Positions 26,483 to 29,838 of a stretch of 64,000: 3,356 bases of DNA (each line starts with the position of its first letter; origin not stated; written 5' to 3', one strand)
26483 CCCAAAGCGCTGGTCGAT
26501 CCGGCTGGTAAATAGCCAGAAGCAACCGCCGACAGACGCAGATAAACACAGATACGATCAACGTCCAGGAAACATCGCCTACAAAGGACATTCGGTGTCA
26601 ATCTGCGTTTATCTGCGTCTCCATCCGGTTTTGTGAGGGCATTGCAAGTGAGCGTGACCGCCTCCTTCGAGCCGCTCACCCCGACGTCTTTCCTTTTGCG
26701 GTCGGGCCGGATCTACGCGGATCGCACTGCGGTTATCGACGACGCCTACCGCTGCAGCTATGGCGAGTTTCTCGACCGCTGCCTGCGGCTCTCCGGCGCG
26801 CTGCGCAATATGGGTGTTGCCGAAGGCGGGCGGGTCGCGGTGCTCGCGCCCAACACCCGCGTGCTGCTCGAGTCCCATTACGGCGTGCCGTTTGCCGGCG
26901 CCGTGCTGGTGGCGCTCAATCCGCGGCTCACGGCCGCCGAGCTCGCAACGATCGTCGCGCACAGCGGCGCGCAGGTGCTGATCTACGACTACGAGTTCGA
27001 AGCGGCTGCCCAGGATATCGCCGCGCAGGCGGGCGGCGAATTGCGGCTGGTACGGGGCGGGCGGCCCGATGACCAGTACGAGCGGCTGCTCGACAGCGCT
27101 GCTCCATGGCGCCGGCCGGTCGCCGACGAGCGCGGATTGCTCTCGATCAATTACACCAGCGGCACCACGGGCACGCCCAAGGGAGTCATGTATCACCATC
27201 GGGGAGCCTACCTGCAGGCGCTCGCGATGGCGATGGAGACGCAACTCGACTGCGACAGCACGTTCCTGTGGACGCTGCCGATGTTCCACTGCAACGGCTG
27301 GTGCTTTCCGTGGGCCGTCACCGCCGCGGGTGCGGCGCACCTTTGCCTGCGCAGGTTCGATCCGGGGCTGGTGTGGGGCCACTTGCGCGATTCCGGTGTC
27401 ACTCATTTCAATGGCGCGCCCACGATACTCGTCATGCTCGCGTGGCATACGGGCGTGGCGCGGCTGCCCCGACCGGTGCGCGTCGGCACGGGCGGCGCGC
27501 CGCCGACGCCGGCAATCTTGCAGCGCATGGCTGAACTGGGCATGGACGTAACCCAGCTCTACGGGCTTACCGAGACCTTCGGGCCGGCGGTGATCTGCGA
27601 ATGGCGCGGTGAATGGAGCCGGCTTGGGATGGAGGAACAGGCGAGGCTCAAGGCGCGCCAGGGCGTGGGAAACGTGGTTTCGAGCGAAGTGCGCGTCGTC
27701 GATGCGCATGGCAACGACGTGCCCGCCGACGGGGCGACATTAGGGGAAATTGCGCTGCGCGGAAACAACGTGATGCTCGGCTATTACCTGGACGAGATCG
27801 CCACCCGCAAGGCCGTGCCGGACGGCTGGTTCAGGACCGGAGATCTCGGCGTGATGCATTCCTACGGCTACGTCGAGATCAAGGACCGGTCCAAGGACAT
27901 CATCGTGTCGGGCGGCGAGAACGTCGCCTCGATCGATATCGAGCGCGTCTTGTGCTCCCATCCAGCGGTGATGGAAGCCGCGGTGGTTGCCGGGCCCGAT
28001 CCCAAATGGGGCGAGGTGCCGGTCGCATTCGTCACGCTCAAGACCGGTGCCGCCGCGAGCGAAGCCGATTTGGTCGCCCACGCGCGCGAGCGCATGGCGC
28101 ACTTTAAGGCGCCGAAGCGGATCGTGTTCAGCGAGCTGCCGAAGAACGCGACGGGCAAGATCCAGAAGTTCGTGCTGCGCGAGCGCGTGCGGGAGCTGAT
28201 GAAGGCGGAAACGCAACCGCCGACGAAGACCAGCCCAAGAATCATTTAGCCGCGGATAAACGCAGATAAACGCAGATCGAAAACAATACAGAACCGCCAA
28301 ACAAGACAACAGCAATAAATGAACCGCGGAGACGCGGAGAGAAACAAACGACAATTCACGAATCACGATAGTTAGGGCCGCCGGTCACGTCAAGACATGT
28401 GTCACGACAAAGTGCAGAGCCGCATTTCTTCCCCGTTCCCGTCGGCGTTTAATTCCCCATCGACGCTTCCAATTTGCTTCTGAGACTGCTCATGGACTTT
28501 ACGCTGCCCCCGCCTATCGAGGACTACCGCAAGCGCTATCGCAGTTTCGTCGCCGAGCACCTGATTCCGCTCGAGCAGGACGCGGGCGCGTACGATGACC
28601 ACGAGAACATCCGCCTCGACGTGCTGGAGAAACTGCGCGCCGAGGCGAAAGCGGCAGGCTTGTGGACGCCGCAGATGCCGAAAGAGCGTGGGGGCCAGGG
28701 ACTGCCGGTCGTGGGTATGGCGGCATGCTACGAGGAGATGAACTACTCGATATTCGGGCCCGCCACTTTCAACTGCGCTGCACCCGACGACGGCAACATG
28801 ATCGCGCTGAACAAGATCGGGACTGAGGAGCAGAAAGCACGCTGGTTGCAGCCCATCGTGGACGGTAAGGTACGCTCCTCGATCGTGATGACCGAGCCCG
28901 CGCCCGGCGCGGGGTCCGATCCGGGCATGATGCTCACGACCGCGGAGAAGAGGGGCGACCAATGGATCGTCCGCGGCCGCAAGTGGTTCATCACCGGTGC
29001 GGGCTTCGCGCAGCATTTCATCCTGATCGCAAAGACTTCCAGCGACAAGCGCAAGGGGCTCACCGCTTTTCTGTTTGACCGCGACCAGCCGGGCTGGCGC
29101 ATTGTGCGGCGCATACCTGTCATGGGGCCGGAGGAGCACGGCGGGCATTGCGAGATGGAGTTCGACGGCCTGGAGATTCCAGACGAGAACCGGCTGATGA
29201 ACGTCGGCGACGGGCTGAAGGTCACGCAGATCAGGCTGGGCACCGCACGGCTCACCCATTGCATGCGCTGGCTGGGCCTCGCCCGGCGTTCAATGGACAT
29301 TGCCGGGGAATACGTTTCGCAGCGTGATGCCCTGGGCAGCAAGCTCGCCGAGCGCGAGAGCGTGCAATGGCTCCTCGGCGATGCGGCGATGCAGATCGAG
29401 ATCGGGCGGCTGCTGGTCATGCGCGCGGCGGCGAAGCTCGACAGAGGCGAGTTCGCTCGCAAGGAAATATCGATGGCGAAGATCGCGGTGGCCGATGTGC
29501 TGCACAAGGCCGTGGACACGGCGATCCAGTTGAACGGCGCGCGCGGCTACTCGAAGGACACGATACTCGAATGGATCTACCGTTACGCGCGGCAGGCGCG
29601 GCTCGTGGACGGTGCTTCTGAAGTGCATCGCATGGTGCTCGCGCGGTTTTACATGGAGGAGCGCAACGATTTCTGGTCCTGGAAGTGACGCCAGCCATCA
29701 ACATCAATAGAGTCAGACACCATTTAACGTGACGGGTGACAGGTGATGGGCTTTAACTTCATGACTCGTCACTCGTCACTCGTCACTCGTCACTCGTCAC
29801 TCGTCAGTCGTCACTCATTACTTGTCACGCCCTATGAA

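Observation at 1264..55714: Intergenic space is saturated with mosaic elements assembled from tandem 7-nt and 10-nt words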

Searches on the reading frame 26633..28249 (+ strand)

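Call 17: search_protein_families(library=pfam, proteins=[window:26633-28249:+])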
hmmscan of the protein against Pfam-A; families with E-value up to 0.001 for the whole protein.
window:26633-28249:+ (538 aa): 2 families
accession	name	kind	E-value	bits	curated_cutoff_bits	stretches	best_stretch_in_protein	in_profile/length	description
PF00501.34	AMP-binding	-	7.3e-78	262.5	29.9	1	26-385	6-384/384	AMP-binding enzyme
PF13193.12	AMP-binding_C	-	7.8e-23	81.6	24.5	1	436-509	2-76/76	AMP-binding enzyme C-terminal domain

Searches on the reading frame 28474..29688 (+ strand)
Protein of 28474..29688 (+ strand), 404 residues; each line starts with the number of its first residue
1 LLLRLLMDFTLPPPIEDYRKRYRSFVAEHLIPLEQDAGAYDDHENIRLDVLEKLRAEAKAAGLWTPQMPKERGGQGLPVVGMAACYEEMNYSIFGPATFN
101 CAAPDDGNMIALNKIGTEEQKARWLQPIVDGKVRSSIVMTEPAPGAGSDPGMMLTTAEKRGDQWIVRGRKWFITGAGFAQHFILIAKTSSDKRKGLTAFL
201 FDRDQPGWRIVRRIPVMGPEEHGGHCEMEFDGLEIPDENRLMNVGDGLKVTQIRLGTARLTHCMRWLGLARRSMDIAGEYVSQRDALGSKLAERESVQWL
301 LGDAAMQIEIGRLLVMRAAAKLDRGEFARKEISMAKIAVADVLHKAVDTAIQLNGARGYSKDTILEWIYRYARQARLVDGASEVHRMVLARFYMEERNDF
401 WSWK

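Call 17: search_protein_families(library=pfam, proteins=[window:28474-29688:+])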
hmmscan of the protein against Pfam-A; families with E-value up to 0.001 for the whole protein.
window:28474-29688:+ (404 aa): 4 families
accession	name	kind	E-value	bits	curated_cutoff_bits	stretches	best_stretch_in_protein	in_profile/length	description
PF00441.29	Acyl-CoA_dh_1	-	2.5e-36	125.5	22.4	1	245-392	1-148/150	Acyl-CoA dehydrogenase, C-terminal domain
PF02770.24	Acyl-CoA_dh_M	-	1.9e-20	73.3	33.3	1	137-231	2-95/97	Acyl-CoA dehydrogenase, middle domain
PF02771.21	Acyl-CoA_dh_N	-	3.6e-14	53.6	22.9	1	17-132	6-113/113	Acyl-CoA dehydrogenase, N-terminal domain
PF08028.16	Acyl-CoA_dh_2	-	4.6e-13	50.1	22.7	1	260-373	1-124/134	Acyl-CoA dehydrogenase, C-terminal domain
